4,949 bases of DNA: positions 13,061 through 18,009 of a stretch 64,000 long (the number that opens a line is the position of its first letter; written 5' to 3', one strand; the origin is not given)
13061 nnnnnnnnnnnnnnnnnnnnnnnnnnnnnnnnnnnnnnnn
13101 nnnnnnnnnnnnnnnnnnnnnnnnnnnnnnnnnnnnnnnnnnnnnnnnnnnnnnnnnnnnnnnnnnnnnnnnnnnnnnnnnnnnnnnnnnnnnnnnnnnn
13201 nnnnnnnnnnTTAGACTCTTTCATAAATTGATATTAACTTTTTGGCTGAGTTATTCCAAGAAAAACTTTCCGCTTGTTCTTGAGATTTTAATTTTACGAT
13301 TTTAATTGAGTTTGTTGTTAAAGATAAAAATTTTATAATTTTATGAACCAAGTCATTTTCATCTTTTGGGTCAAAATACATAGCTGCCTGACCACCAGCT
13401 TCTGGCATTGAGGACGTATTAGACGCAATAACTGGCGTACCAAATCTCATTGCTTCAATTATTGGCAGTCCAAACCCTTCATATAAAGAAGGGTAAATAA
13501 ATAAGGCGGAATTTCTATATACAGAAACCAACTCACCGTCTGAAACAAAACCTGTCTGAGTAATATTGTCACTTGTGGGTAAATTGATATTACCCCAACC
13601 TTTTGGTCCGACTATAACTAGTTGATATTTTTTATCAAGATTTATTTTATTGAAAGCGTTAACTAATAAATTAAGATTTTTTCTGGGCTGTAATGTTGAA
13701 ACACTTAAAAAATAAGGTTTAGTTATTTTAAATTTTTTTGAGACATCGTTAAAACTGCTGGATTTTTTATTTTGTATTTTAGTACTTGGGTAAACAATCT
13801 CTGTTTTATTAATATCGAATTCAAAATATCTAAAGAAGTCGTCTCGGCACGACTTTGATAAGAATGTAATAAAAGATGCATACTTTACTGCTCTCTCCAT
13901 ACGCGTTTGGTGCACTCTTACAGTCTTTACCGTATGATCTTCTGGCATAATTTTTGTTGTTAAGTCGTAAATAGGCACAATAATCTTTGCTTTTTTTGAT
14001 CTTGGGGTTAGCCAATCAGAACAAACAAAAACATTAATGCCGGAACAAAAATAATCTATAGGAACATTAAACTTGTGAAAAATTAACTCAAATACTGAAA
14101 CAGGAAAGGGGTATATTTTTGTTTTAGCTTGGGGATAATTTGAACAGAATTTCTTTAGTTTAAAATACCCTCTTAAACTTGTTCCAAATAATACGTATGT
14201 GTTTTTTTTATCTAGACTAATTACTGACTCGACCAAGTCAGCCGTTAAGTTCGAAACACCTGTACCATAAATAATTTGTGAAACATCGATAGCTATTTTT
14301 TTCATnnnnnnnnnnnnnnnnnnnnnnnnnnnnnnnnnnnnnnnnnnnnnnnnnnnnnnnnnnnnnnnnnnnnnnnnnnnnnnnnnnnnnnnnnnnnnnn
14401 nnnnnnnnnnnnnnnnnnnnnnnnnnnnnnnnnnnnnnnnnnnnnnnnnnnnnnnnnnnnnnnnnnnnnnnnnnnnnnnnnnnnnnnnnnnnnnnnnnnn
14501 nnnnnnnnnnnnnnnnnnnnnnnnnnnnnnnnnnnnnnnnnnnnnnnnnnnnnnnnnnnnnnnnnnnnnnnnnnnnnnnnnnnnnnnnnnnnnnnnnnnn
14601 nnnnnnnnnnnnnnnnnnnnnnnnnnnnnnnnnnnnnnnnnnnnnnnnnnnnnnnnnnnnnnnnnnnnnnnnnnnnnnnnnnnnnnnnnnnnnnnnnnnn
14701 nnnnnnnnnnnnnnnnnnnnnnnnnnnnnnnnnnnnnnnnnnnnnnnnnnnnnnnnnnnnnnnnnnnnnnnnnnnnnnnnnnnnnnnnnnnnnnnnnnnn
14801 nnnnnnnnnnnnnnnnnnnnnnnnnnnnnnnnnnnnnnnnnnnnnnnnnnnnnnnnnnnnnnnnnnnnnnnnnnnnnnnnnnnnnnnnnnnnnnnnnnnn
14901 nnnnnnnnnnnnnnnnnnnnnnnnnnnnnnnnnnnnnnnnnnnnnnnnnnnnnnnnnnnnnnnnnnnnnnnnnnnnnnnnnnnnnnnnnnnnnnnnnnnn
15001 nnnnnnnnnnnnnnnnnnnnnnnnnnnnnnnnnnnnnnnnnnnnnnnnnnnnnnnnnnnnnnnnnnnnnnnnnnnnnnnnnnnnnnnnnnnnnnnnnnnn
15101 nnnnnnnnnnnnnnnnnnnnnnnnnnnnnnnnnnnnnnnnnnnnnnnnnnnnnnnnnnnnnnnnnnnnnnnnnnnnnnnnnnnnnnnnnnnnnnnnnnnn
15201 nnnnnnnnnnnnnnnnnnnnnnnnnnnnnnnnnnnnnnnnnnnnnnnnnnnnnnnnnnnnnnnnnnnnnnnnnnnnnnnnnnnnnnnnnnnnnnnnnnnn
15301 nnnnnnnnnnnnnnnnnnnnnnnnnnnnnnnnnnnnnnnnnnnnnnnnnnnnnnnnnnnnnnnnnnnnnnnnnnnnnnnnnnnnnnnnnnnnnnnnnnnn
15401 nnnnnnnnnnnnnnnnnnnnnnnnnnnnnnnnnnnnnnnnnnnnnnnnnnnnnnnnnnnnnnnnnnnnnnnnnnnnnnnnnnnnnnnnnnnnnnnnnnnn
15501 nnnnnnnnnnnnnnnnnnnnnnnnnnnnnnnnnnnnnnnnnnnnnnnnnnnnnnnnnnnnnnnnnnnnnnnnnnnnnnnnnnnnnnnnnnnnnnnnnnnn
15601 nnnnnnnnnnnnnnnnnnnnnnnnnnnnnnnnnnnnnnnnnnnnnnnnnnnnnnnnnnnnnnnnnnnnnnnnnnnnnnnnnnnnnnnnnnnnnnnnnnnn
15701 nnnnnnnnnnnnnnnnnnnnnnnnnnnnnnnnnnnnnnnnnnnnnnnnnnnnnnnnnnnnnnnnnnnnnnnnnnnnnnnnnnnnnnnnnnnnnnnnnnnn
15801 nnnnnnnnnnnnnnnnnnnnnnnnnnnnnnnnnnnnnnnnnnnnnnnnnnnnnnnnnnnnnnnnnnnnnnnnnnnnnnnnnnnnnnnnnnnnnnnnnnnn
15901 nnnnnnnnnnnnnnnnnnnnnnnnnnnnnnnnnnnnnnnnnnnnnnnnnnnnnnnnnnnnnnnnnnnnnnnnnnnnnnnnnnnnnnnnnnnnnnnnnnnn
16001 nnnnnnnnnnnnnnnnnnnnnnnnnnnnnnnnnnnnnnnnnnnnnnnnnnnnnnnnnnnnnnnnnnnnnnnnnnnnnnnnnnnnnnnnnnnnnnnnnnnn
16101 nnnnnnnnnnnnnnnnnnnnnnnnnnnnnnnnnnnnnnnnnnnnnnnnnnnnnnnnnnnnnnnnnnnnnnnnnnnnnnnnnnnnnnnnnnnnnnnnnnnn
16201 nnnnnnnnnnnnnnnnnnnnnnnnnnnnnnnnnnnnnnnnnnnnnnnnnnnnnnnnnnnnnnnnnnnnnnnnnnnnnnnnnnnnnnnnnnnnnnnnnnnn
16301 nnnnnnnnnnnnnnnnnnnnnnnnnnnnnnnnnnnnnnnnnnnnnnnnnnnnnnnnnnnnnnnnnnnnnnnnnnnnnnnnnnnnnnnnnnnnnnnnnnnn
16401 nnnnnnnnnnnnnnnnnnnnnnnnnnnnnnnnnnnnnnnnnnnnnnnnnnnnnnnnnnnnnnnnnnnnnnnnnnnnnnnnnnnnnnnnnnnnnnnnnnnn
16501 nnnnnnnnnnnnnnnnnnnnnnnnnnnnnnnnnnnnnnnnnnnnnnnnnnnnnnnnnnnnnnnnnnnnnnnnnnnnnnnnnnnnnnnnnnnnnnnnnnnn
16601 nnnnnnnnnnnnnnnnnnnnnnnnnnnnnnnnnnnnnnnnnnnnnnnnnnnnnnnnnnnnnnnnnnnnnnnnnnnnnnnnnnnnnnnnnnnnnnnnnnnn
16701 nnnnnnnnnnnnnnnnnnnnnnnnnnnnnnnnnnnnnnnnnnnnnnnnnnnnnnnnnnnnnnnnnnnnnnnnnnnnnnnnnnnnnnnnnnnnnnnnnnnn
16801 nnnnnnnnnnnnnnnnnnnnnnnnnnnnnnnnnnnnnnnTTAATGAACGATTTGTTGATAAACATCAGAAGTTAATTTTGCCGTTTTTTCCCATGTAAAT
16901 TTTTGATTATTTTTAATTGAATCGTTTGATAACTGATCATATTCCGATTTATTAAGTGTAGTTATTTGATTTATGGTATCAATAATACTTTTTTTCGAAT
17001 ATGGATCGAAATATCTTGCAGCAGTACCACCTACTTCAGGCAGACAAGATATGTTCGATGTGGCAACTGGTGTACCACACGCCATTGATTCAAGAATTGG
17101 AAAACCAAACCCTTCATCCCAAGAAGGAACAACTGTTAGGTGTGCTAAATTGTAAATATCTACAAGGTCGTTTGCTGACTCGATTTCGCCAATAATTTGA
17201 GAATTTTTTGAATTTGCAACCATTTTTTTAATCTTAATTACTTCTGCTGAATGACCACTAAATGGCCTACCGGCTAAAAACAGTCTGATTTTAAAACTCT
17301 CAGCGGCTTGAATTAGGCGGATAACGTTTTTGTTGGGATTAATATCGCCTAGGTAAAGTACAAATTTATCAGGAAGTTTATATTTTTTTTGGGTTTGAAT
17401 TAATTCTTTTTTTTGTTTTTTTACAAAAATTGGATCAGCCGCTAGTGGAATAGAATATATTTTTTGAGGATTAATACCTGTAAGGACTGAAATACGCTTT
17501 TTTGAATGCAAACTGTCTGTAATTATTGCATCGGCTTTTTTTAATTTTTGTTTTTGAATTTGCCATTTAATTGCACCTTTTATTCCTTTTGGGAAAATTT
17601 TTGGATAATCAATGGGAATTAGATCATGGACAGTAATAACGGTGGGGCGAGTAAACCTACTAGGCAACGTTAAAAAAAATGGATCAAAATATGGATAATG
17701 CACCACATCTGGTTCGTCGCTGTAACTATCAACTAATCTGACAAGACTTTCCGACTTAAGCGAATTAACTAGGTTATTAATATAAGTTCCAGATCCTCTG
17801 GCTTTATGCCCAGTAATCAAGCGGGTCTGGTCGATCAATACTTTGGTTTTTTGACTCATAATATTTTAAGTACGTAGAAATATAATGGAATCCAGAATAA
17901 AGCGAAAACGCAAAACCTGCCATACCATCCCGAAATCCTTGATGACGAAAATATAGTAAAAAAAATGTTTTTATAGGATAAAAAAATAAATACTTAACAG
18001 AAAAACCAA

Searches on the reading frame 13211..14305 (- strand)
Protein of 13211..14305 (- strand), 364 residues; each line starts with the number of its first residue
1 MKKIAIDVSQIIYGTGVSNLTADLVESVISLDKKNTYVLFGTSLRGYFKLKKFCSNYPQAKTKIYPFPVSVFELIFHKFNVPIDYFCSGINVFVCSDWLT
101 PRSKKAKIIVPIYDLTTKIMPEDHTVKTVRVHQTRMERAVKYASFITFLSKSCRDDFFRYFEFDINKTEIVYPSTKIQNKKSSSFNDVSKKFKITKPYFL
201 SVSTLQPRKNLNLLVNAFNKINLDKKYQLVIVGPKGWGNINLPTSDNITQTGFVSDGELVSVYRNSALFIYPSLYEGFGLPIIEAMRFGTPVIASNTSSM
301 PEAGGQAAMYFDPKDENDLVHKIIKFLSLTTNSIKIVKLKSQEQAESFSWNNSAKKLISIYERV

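Call 6: search_protein_families(library=pfam, proteins=[window:13211-14305:-], max_evalue=0.01)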
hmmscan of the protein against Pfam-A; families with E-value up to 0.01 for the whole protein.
window:13211-14305:- (364 aa): 4 families
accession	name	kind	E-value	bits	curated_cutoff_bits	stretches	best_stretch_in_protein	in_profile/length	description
PF00534.26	Glycos_transf_1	-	5.6e-30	104.6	26.4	1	190-329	9-158/172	Glycosyl transferases group 1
PF13692.12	Glyco_trans_1_4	-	4.6e-25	89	27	1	197-327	2-140/142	Glycosyl transferases group 1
PF20706.3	GT4-conflict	-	1.3e-07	31.4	26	1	254-298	269-314/385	Family 4 Glycosyltransferase in conflict systems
PF13524.12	Glyco_trans_1_2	-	5.8e-05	23.5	25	1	225-356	13-141/144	Glycosyl transferase-like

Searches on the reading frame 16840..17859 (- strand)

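Call 6: search_protein_families(library=pfam, proteins=[window:16840-17859:-], max_evalue=0.01)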
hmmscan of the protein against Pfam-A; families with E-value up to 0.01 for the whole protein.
window:16840-17859:- (339 aa): 5 families
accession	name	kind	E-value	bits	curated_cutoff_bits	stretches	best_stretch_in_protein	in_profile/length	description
PF00534.26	Glycos_transf_1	-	7.7e-23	81.3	26.4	1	156-309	7-160/172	Glycosyl transferases group 1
PF13692.12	Glyco_trans_1_4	-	3.6e-16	60.2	27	1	166-299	3-139/142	Glycosyl transferases group 1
PF13439.12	Glyco_transf_4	-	1.8e-10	41.5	28.5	1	37-142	62-167/170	Glycosyltransferase Family 4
PF20706.3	GT4-conflict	-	3.3e-05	23.5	26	1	191-271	233-314/385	Family 4 Glycosyltransferase in conflict systems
PF13579.12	Glyco_trans_4_4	-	0.00027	21.8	29.7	1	47-138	69-156/158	Glycosyl transferase 4-like domain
